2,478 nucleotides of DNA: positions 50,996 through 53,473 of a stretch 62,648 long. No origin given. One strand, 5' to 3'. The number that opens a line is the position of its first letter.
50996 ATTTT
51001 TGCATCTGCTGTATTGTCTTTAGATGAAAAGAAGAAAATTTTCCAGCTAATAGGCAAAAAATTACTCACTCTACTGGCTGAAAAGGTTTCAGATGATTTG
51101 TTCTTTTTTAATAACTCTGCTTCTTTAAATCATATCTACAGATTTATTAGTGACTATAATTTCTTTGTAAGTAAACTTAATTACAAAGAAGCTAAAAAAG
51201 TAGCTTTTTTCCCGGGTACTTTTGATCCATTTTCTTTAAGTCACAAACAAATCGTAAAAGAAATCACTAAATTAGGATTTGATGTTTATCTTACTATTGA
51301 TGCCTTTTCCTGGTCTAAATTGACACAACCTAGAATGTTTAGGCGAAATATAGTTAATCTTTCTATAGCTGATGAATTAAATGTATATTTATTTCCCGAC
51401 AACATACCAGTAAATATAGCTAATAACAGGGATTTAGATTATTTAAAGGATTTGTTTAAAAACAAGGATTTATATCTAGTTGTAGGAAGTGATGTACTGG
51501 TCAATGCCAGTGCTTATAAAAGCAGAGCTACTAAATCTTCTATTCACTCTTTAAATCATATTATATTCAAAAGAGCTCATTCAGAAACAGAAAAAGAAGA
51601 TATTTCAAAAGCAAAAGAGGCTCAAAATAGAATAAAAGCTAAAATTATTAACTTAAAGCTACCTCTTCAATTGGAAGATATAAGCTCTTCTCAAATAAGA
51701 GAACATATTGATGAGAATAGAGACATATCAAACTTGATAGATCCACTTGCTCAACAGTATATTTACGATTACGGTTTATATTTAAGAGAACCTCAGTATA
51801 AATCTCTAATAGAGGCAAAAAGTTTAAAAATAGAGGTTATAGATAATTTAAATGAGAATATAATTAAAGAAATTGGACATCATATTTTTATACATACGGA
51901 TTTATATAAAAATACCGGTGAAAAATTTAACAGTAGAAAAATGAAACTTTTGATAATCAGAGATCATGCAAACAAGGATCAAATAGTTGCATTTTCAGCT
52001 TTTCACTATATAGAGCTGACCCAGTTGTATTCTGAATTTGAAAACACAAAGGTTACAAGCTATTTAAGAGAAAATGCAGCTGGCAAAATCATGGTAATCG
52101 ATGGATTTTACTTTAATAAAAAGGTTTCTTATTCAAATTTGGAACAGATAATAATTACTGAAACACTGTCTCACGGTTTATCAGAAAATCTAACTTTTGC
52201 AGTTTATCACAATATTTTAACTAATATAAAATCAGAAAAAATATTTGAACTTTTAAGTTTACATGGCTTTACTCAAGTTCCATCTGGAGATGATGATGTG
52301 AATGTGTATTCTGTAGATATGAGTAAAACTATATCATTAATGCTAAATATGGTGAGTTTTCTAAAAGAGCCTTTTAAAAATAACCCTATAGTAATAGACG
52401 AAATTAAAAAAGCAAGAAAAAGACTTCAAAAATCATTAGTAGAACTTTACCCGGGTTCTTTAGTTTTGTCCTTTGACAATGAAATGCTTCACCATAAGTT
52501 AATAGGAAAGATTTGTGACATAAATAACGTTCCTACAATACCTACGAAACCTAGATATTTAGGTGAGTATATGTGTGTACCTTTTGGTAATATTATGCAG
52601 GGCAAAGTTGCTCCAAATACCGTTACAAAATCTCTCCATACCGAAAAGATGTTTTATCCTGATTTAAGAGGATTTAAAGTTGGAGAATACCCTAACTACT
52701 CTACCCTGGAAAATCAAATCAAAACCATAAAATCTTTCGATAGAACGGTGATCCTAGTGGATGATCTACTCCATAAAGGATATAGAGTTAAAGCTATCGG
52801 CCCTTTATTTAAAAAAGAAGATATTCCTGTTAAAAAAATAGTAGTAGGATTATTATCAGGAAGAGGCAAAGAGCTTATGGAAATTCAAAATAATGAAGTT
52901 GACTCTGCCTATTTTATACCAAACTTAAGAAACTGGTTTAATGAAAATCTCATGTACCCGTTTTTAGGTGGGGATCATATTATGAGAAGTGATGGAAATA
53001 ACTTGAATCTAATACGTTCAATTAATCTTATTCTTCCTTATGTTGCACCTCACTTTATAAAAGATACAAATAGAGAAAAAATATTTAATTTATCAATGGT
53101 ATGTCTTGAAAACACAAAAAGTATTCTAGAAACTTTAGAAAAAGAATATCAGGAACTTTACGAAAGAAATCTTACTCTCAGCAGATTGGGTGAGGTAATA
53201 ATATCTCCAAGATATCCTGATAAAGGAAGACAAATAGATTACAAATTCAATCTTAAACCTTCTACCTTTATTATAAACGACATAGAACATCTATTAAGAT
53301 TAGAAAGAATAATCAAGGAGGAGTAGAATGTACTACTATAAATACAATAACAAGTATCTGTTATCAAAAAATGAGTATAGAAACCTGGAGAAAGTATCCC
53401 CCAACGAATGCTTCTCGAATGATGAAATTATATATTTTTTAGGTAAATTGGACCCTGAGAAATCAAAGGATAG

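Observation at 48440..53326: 1,628-aa HD / HEAT-like / NMNAT-like / PurF-type-PRTase fusion protein with no characterised counterpart known to me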

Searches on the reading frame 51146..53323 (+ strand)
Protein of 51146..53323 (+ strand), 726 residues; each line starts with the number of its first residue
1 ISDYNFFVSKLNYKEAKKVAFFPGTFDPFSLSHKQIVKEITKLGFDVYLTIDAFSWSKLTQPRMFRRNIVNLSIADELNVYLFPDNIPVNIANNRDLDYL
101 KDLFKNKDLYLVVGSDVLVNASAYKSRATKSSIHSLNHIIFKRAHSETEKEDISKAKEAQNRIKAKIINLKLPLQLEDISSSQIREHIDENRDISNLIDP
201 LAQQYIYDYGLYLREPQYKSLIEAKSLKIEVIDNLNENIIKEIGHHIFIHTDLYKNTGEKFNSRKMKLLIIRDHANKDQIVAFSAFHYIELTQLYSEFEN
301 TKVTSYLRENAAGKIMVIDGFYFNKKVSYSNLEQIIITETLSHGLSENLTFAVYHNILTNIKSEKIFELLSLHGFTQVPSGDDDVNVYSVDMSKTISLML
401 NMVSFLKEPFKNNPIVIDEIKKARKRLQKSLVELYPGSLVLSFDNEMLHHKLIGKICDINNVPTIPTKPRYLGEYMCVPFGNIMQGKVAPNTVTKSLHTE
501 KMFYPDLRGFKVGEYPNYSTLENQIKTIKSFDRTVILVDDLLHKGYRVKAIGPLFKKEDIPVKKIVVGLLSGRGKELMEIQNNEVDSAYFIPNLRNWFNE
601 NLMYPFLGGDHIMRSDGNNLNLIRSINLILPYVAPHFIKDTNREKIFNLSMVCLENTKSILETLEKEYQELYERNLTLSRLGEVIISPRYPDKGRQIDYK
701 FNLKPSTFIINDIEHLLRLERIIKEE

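Call 29: search_protein_representatives(protein=window:51146-53323:+)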
Query: 726 residues. Proteins with E-value up to 0.001 (for the whole library): 703; up to 1e-10: 425; up to 1e-30: 219. The best 150 are listed.
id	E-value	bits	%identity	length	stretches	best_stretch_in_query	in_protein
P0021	2.0e-290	981.5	61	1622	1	1-724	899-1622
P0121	7.3e-249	844.1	52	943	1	1-723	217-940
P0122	7.1e-243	824.4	51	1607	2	14-724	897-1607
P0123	2.3e-228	776.4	50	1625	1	1-720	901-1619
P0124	1.0e-227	774.3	51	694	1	31-724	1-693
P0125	4.3e-227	772.2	47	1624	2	1-723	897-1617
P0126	3.6e-223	759.2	48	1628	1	2-723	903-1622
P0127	3.9e-218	742.6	48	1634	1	1-723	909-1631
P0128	1.5e-211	720.8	48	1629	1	1-724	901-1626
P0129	5.1e-210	715.8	50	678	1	43-723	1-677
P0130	3.5e-208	709.7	47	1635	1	1-724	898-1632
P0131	5.5e-208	709.0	47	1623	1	2-723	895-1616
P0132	1.2e-206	704.6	44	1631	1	1-721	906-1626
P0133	9.7e-206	701.6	48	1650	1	1-723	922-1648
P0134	1.9e-205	700.6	47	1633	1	16-723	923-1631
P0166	4.1e-173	593.8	43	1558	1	15-724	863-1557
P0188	5.7e-150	517.3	40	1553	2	212-724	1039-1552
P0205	6.1e-134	464.3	36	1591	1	8-724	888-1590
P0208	2.0e-128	446.1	38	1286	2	263-720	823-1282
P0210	1.5e-121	423.4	36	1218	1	14-722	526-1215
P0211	2.4e-119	416.1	44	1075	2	389-719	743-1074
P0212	7.0e-118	411.3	41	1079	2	390-719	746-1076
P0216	1.1e-111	390.8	40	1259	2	374-692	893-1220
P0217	2.1e-111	389.8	39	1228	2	387-720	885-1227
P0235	1.0e-87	311.6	37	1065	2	362-720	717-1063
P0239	4.6e-85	302.8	35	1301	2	367-693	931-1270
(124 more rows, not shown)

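Call 60: find_encoding_contigs(protein=P0210, flank=7000, max_places=3)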
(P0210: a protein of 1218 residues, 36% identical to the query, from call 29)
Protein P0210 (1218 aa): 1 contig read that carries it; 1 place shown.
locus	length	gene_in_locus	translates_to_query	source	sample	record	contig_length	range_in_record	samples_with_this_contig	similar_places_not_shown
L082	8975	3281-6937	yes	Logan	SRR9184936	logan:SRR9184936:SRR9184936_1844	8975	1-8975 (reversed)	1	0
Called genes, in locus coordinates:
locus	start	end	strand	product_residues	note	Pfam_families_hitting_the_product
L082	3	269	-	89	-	?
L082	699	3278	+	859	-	PF01326:PPDK_N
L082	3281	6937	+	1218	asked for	-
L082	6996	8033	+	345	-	PF13478:XdhC_C, PF02625:XdhC_CoxI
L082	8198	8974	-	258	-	?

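Call 61: find_encoding_contigs(protein=P0216, flank=7000, max_places=3)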
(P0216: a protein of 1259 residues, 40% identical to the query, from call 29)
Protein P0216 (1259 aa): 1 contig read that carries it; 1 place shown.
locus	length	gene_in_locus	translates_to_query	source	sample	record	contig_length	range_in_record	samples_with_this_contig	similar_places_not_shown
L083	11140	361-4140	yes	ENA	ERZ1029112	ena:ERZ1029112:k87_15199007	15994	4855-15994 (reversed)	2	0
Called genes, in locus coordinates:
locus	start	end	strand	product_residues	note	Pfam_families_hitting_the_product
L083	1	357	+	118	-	?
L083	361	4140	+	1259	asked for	-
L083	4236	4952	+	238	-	PF06161:DUF975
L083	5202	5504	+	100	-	PF20124:DUF6514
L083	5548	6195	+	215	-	PF01205:Impact_N, PF09186:DUF1949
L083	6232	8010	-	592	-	PF00009:GTP_EFTU, PF01926:MMR_HSR1 (weak), PF03144:GTP_EFTU_D2, PF22042:EF-G_D2, PF00679:EFG_C, PF21018:BipA_C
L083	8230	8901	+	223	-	PF00436:SSB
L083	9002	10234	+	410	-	PF13393:tRNA-synt_His, PF00587:tRNA-synt_2b (weak)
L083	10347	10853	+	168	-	PF02572:CobA_CobO_BtuR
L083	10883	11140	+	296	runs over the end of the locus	PF00701:DHDPS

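Call 62: find_encoding_contigs(protein=P0208, flank=7000, max_places=3)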
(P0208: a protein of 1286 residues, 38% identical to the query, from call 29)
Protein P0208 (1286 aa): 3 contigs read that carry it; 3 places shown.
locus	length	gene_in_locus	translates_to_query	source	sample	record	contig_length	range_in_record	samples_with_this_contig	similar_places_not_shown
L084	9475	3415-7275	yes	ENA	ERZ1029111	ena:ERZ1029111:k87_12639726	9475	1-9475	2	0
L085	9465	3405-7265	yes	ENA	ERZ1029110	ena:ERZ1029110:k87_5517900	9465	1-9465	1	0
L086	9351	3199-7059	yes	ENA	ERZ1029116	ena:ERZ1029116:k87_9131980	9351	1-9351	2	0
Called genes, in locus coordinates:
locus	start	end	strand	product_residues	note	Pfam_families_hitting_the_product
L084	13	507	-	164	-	PF00881:Nitroreductase, PF14512:TM1586_NiRdase, PF00881:Nitroreductase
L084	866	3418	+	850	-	PF01326:PPDK_N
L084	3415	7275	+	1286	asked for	-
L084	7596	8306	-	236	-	PF02308:MgtC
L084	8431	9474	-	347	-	?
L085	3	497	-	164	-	PF00881:Nitroreductase, PF14512:TM1586_NiRdase, PF00881:Nitroreductase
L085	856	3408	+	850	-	PF01326:PPDK_N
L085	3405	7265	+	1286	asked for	-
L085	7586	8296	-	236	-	PF02308:MgtC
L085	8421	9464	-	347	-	?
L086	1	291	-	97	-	?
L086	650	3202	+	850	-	PF01326:PPDK_N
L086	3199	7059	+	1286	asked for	-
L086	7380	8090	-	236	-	PF02308:MgtC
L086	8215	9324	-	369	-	PF00483:NTP_transferase, PF25247:LbH_GLGC (weak), PF24894:Hexapep_GlmU, PF25084:LbH_EIF2B (faint), PF25087:GMPPB_C (weak)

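Call 63: find_encoding_contigs(protein=P0211, flank=7000, max_places=3)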
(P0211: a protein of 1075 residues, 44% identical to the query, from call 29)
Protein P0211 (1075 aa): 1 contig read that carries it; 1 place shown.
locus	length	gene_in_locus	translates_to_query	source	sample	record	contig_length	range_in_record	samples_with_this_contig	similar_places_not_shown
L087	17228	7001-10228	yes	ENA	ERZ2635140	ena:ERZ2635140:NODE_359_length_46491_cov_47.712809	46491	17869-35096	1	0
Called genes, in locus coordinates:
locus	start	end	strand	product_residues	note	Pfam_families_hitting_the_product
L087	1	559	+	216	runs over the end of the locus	PF00834:Ribul_P_3_epim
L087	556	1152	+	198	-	PF04263:TPK_catalytic, PF04265:TPK_B1_binding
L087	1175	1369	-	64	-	PF00830:Ribosomal_L28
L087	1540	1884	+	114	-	PF03780:Asp23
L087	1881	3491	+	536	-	PF02734:Dak2, PF21645:FakA-like_M, PF13684:FakA-like_C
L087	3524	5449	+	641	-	PF17191:RecG_wedge, PF04851:ResIII, PF00270:DEAD, PF00271:Helicase_C, PF19833:RecG_dom3_C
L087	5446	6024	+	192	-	PF03602:Cons_hypoth95, PF04378:RsmJ (faint), PF05175:MTS (weak), PF06325:PrmA (weak), PF02475:TRM5-TYW2_MTfase (weak), PF09445:Methyltransf_15 (weak), PF13847:Methyltransf_31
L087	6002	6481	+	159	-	PF01467:CTP_transf_like, PF08218:Citrate_ly_lig (weak)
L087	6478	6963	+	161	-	PF28068:Scy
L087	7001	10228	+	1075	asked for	PF01467:CTP_transf_like (faint)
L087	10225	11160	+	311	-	PF00056:Ldh_1_N (weak)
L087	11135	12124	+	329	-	PF03358:FMN_red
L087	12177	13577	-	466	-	PF22352:K319L-like_PKD (weak)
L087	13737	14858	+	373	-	PF00149:Metallophos, PF12850:Metallophos_2 (weak)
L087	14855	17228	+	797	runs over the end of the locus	PF02463:SMC_N (faint), PF13175:AAA_15 (weak), PF13514:AAA_27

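Call 64: find_encoding_contigs(protein=P0235, flank=7000, max_places=3)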
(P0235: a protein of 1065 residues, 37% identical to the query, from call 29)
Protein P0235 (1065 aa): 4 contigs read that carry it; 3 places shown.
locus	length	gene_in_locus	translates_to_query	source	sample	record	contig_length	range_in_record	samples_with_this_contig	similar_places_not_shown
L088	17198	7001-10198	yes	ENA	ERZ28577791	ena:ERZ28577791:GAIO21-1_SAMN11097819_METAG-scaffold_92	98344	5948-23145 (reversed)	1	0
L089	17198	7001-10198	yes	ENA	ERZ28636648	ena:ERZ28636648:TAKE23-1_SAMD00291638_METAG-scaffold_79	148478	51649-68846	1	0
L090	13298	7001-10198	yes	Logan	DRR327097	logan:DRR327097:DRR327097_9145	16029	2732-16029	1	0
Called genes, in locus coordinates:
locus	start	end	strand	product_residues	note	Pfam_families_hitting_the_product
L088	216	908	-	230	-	PF04172:LrgB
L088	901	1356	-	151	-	PF03788:LrgA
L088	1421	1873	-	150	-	PF01894:YjbQ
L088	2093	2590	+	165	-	-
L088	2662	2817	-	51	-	PF00301:Rubredoxin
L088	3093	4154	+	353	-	PF13515:FUSC_2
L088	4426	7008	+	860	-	PF01326:PPDK_N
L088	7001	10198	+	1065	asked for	-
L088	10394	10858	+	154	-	PF00011:HSP20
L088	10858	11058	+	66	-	-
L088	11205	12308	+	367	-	PF00480:ROK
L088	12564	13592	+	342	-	PF08240:ADH_N, PF00107:ADH_zinc_N, PF13602:ADH_zinc_N_2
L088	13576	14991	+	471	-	PF07690:MFS_1, PF13347:MFS_2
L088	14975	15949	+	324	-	PF00294:PfkB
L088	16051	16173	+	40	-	-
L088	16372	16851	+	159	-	-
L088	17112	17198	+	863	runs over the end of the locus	PF02861:Clp_N, PF23569:NBD_SMAX1, PF00004:AAA, PF17871:AAA_lid_9, PF00004:AAA, PF07724:AAA_2, PF07728:AAA_5, PF10431:ClpB_D2-small, +11 more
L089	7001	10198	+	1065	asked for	-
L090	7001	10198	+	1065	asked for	-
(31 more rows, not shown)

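Call 65: search_protein_families(library=ncbifam, proteins=[L082:699-3278:+, L088:4426-7008:+, L084:866-3418:+, L087:10225-11160:+, L087:11135-12124:+], max_evalue=0.001)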
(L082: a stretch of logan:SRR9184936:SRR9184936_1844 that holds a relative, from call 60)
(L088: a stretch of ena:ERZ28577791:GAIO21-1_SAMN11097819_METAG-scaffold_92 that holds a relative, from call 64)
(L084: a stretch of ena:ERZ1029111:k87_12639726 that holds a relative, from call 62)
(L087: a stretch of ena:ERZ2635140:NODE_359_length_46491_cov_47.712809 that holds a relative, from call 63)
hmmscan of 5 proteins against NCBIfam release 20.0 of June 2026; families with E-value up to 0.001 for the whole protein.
L082:699-3278:+ (859 aa): 11 families
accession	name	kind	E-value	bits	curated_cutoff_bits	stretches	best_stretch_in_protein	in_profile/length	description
NF004881.0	PRK06241.2-2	equivalog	8.5e-15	54.1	883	1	321-461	42-180/898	phosphoenolpyruvate synthase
TIGR01418.1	PEP_synth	equivalog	1.2e-09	37.1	739.75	1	347-660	75-339/784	pyruvate, water dikinase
NF005057.0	PRK06464.1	equivalog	2.5e-09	35.8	598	1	366-658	103-343/798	phosphoenolpyruvate synthase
NF052631.1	prodigiosin_PigC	equivalog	3.7e-09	35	1300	1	352-455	62-159/883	prodigiosin ligase PigC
NF004882.0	PRK06241.2-3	equivalog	1.7e-08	33.1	850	1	378-461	95-171/827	phosphoenolpyruvate synthase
NF004883.0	PRK06241.2-4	equivalog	3.4e-07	28.8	1063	1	350-457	91-192/928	phosphoenolpyruvate synthase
NF004878.0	PRK06241.1-3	subfamily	7e-06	24.4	945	1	343-459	70-181/891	phosphoenolpyruvate synthase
NF052632.1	undecylprod_RedH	equivalog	7.9e-05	20.8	1350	1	356-445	67-150/880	undecylprodigiosin ligase RedH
NF004508.0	PRK05849.1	equivalog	0.00013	20.1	501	0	380-433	57-105/789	hypothetical protein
NF041857.1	RIF_Ptrans_rph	equivalog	0.00014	20.4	999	1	349-461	75-182/864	rifamycin-inactivating phosphotransferase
NF004877.0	PRK06241.1-2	subfamily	0.00018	19.9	866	0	350-460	78-183/869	phosphoenolpyruvate synthase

L088:4426-7008:+ (860 aa): 10 families
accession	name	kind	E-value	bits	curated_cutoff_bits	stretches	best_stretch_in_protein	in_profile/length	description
NF004881.0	PRK06241.2-2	equivalog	1.6e-12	46.6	883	1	324-461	44-179/898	phosphoenolpyruvate synthase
NF005057.0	PRK06464.1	equivalog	7e-11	40.9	598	1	365-681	101-367/798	phosphoenolpyruvate synthase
TIGR01418.1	PEP_synth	equivalog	1.5e-10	40.1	739.75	1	348-682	75-364/784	pyruvate, water dikinase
NF004882.0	PRK06241.2-3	equivalog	5.4e-10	38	850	1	369-462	82-171/827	phosphoenolpyruvate synthase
NF052631.1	prodigiosin_PigC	equivalog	2.5e-07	29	1300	1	326-456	33-159/883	prodigiosin ligase PigC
NF004508.0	PRK05849.1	equivalog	3.6e-06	25.3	501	0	364-433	40-104/789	hypothetical protein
NF004878.0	PRK06241.1-3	subfamily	3.6e-05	22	945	0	318-461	38-182/891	phosphoenolpyruvate synthase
NF041857.1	RIF_Ptrans_rph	equivalog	3.8e-05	22.2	999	0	384-461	110-181/864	rifamycin-inactivating phosphotransferase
NF004877.0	PRK06241.1-2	subfamily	0.0001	20.8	866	0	355-461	82-183/869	phosphoenolpyruvate synthase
NF004883.0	PRK06241.2-4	equivalog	0.00019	19.7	1063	1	352-458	92-192/928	phosphoenolpyruvate synthase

L084:866-3418:+ (850 aa): 11 families
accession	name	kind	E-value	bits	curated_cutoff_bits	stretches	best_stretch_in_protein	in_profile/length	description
NF004881.0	PRK06241.2-2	equivalog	1.9e-13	49.6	883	1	313-453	42-180/898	phosphoenolpyruvate synthase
NF005057.0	PRK06464.1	equivalog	2.7e-10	39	598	1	343-658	88-351/798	phosphoenolpyruvate synthase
TIGR01418.1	PEP_synth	equivalog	2.8e-09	35.9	739.75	1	337-650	73-337/784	pyruvate, water dikinase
NF052631.1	prodigiosin_PigC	equivalog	4.6e-09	34.7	1300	1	343-447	61-161/883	prodigiosin ligase PigC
NF004882.0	PRK06241.2-3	equivalog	7.5e-07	27.6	850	1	376-455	101-173/827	phosphoenolpyruvate synthase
NF004883.0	PRK06241.2-4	equivalog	3.4e-06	25.5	1063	1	339-452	88-195/928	phosphoenolpyruvate synthase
NF052632.1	undecylprod_RedH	equivalog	1.1e-05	23.7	1350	1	344-450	63-160/880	undecylprodigiosin ligase RedH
NF041857.1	RIF_Ptrans_rph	equivalog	1.8e-05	23.3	999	1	334-453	68-182/864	rifamycin-inactivating phosphotransferase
NF004508.0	PRK05849.1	equivalog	5.3e-05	21.4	501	0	367-424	52-104/789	hypothetical protein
NF004878.0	PRK06241.1-3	subfamily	0.00014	20.1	945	1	331-451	66-181/891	phosphoenolpyruvate synthase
NF004877.0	PRK06241.1-2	subfamily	0.00021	19.7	866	1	337-452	73-183/869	phosphoenolpyruvate synthase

L087:10225-11160:+ (311 aa): 3 families
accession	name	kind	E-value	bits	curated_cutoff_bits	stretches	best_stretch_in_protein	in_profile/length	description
TIGR01771.1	L-LDH-NAD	equivalog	9.1e-14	51.5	303.55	1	30-185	1-149/299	L-lactate dehydrogenase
NF000824.0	PRK00066.1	subfamily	2.6e-13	50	339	1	24-181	5-155/316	L-lactate dehydrogenase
NF004863.0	PRK06223.1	subfamily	1.7e-05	24.1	283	1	26-182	4-153/313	malate dehydrogenase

L087:11135-12124:+ (329 aa): 0 families

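Call 92: find_encoding_contigs(protein=P0166, flank=5000, max_places=2)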
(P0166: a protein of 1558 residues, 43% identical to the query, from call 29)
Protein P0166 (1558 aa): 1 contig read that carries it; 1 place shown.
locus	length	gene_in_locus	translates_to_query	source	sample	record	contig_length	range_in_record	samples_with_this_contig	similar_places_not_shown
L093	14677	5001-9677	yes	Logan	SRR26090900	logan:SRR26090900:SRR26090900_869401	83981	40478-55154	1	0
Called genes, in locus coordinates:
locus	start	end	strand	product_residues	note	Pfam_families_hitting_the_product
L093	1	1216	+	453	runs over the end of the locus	PF18073:Zn_ribbon_LapB, PF00154:RecA_N (weak), PF13481:AAA_25, PF03796:DnaB_C, PF06745:ATPase, PF23442:DUF7125 (weak), PF13541:ChlI, PF05362:Lon_C, +1 more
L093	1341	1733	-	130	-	-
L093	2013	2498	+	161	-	PF02559:CarD_TRCF_RID, PF21095:CarD_C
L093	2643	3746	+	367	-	PF27675:YCF81_N, PF01850:PIN (weak)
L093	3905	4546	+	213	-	PF04239:DUF421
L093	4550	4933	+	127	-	PF14276:DUF4363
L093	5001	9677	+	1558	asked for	-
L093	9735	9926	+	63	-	PF04070:DUF378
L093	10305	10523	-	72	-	-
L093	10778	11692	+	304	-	PF04055:Radical_SAM, PF16199:Radical_SAM_C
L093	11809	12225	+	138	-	-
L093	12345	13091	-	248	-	PF21948:LplA-B_cat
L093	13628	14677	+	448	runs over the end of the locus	PF17125:Methyltr_RsmF_N, PF01189:Methyltr_RsmB-F, PF01728:FtsJ (faint), PF17126:RsmF_methylt_CI, PF13636:Methyltranf_PUA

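Call 93: find_encoding_contigs(protein=P0205, flank=5000, max_places=2)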
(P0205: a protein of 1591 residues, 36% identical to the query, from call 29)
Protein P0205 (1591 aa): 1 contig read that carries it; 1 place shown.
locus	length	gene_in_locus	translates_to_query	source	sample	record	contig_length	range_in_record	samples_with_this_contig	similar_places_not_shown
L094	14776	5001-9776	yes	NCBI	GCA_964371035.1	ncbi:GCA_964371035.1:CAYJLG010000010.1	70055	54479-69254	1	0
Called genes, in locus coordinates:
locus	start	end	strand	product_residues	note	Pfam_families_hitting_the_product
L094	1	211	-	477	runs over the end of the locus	PF03553:Na_H_antiporter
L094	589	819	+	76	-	PF03840:SecG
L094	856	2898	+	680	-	PF03030:H_PPase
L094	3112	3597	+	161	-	PF02559:CarD_TRCF_RID, PF21095:CarD_C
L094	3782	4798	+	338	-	PF27675:YCF81_N, PF01850:PIN, PF13638:PIN_4 (weak), PF01938:TRAM (weak)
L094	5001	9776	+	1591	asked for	-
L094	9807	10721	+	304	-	PF04055:Radical_SAM, PF16199:Radical_SAM_C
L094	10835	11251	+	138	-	-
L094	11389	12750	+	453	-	PF17125:Methyltr_RsmF_N, PF01189:Methyltr_RsmB-F, PF17126:RsmF_methylt_CI, PF13636:Methyltranf_PUA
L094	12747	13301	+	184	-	PF20353:DUF6648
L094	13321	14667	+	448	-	PF02878:PGM_PMM_I, PF02879:PGM_PMM_II, PF02880:PGM_PMM_III, PF00408:PGM_PMM_IV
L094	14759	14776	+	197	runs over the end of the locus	PF09335:VTT_dom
